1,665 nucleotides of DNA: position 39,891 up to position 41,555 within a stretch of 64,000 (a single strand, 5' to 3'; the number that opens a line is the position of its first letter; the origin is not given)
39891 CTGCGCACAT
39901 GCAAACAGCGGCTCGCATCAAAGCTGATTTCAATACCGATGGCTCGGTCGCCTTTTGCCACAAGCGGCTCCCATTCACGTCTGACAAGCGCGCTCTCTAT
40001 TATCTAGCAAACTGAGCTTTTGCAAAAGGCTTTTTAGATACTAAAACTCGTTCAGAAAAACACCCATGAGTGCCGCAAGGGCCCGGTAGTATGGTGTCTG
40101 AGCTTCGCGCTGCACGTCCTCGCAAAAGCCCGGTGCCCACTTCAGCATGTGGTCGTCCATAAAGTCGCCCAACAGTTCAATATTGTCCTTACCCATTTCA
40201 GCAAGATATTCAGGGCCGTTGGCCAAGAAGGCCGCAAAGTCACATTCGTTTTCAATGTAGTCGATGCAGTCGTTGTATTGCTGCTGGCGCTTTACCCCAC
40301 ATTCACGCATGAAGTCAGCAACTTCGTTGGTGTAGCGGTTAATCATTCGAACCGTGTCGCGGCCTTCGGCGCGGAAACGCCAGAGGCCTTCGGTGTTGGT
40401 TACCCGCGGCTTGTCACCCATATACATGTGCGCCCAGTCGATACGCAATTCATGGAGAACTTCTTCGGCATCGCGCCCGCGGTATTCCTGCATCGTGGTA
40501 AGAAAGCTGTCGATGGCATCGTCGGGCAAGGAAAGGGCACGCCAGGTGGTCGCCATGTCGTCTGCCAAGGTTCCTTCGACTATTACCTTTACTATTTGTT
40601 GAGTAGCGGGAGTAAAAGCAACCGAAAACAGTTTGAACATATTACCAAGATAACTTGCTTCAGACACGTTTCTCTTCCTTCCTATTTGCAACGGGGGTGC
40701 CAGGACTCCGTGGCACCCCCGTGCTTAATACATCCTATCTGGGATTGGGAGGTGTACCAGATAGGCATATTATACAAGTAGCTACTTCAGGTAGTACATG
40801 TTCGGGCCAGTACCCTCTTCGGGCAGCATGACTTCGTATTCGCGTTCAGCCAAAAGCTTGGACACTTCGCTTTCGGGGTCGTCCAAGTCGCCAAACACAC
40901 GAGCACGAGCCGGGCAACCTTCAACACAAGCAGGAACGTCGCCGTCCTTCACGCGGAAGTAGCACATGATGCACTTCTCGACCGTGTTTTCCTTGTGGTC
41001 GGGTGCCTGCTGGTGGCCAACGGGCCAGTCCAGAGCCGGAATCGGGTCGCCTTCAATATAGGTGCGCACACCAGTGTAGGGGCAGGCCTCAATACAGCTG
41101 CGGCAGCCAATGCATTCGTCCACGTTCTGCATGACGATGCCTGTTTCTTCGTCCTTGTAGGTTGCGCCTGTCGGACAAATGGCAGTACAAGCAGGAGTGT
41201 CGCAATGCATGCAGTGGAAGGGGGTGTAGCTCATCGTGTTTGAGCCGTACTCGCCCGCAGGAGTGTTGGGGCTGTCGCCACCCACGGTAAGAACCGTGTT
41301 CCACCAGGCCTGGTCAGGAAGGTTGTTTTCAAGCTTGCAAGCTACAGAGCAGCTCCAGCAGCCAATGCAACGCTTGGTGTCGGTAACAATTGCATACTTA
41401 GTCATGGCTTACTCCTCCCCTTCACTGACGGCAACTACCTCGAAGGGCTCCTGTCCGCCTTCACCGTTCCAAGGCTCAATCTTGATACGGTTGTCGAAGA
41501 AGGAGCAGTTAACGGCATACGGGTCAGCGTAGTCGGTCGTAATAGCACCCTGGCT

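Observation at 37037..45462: Orphan Tat-lipoprotein molybdoenzyme cluster with no NrfD/DmsC anchor but a polyferredoxin, two TorD-like chaperones, two double-wHTH regulators and a YedZ-like membrane protein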

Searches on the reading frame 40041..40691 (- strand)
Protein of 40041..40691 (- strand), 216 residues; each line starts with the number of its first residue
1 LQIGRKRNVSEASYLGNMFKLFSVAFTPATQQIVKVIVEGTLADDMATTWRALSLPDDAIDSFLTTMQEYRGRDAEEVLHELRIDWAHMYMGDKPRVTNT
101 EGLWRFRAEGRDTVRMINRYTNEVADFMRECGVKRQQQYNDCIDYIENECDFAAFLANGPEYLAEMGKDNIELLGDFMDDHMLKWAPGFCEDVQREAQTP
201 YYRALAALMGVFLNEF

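Call 3: search_protein_families(library=pfam, proteins=[window:40041-40691:-], max_evalue=0.01)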
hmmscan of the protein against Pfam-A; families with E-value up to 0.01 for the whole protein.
window:40041-40691:- (216 aa): 2 families
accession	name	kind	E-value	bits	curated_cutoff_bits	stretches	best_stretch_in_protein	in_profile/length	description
PF02613.20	Nitrate_red_del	-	6.5e-19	68.8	22.2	1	58-191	6-136/136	Nitrate reductase delta subunit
PF01640.23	Peptidase_C10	-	0.0076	16.9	26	0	35-141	17-104/194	Peptidase C10 family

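Call 4: search_protein_families(library=ncbifam, proteins=[window:40041-40691:-], max_evalue=0.01)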
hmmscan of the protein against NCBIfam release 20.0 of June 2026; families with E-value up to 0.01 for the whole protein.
window:40041-40691:- (216 aa): 4 families
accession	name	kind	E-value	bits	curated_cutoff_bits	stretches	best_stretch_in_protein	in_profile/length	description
TIGR03482.1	DMSO_red_II_cha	subfamily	4.6e-09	36.5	152.3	1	18-213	5-185/197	DMSO reductase family type II enzyme chaperone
NF008632.0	PRK11621.1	equivalog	3.4e-07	30.1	162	1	104-214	87-186/203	Tat proofreading chaperone DmsD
NF003442.0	PRK04976.1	equivalog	3.4e-05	23.9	132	1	112-214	103-202/211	molecular chaperone TorD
NF042981.1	EthbenzDh_ebdD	equivalog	0.0017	18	360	1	170-214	165-209/222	ethylbenzene dehydrogenase subunit delta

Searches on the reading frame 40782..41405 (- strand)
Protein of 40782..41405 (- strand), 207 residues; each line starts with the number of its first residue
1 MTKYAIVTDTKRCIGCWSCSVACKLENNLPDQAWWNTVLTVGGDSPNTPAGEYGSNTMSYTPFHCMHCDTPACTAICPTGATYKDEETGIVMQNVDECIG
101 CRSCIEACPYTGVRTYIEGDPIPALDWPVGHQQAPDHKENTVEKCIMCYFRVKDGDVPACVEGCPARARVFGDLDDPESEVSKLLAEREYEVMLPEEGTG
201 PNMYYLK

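Call 3: search_protein_families(library=pfam, proteins=[window:40782-41405:-], max_evalue=0.01)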
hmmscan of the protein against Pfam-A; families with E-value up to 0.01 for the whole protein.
window:40782-41405:- (207 aa): 13 families
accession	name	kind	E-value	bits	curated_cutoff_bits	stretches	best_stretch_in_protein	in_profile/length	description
PF13247.11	Fer4_11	-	3e-23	82.3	26.2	2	58-114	3-60/100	4Fe-4S dicluster domain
PF13237.11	Fer4_10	-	1.6e-14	54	25.5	1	59-109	3-53/53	4Fe-4S dicluster domain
PF12838.12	Fer4_7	-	1.1e-13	51.8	27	3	12-81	1-52/52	4Fe-4S dicluster domain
PF13187.11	Fer4_9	-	2.1e-09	37.7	27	3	64-110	1-49/52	4Fe-4S dicluster domain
PF12797.12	Fer4_2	-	1.8e-08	34.2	24.5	1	91-110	3-22/22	4Fe-4S binding domain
PF00037.32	Fer4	-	2.3e-07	30.8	21.1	1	94-110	4-20/24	4Fe-4S binding domain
PF13183.11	Fer4_8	-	5.9e-07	30.4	27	1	11-80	3-67/68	4Fe-4S dicluster domain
PF12800.12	Fer4_4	-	1.2e-05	25.6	24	1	96-110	2-16/17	4Fe-4S binding domain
PF13534.11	Fer4_17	-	1.4e-05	26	22.2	1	97-148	1-49/61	4Fe-4S dicluster domain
PF14697.11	Fer4_21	-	0.00057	20.4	35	1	64-110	7-53/59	4Fe-4S dicluster domain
PF25160.1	LdpA_Fe-S-bd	-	0.00063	19.9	27.6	1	67-114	4-44/49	LdpA Fe-S cluster-binding domain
PF12798.12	Fer4_3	-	0.0017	19.5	27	0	98-110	1-13/15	4Fe-4S binding domain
PF12837.12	Fer4_6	-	0.0021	18.4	25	1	97-112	8-22/24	4Fe-4S binding domain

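Call 4: search_protein_families(library=ncbifam, proteins=[window:40782-41405:-], max_evalue=0.01)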
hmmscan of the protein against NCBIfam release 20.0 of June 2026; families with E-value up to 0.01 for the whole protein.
window:40782-41405:- (207 aa): 50 families (the best 25 are shown)
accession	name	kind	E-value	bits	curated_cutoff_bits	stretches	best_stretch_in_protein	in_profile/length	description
NF041715.1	arsenate_red_ArrB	equivalog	2.5e-50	171.2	450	2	3-113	2-104/233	arsenate respiratory reductase iron-sulfur subunit ArrB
NF045797.1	DsrO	equivalog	3.9e-44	150.8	200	1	2-206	42-234/235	sulfate reduction electron transfer complex DsrMKJOP subunit DsrO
NF011569.0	PRK14993.1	equivalog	2.2e-40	138.6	416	2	3-111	43-145/244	tetrathionate reductase subunit TtrB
TIGR03149.1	cyt_nit_nrfC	equivalog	6.1e-40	136.9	377.6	2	2-111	37-140/225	cytochrome c nitrite reductase Fe-S protein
TIGR03478.1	DMSO_red_II_bet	subfamily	4.6e-36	124.3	480.7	3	50-113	116-179/321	DMSO reductase family type II enzyme, iron-sulfur subunit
TIGR02951.1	DMSO_dmsB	equivalog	1.8e-34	119.1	214.1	1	4-176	2-155/161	DMSO/selenate family reductase complex B subunit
NF041782.1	mnquin_red_QrcC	equivalog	2.8e-34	118.9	400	1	4-206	1-225/239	menaquinone reductase iron-sulfur cluster-binding subunit QrcC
NF042979.1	EthbenzDh_ebdB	equivalog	3.6e-32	111.6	740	2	140-206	208-275/354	ethylbenzene dehydrogenase subunit beta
NF008134.0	PRK10882.1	equivalog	1.2e-26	93.6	263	1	6-197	41-232/329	hydrogenase 2 operon protein HybA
NF045715.1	sulf_resp_HmcB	equivalog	9.1e-25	87.4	420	1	4-176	37-200/307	sulfate respiration complex iron-sulfur protein HmcB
NF038355.1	FDH3_beta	equivalog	2.9e-23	82.8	240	1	6-176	5-166/180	formate dehydrogenase FDH3 subunit beta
TIGR01660.1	narH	equivalog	4e-22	78.3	524.05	2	51-113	169-231/492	nitrate reductase subunit beta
TIGR01582.1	FDH-beta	equivalog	9.5e-19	67.6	334.7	2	63-112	91-140/283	formate dehydrogenase subunit beta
NF009408.0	PRK12769.1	equivalog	7.4e-18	64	1003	1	6-168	5-141/659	formate-dependent uric acid utilization protein AegA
NF007658.0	PRK10330.1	equivalog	3e-17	62.7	260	1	5-174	4-157/181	electron transport protein HydN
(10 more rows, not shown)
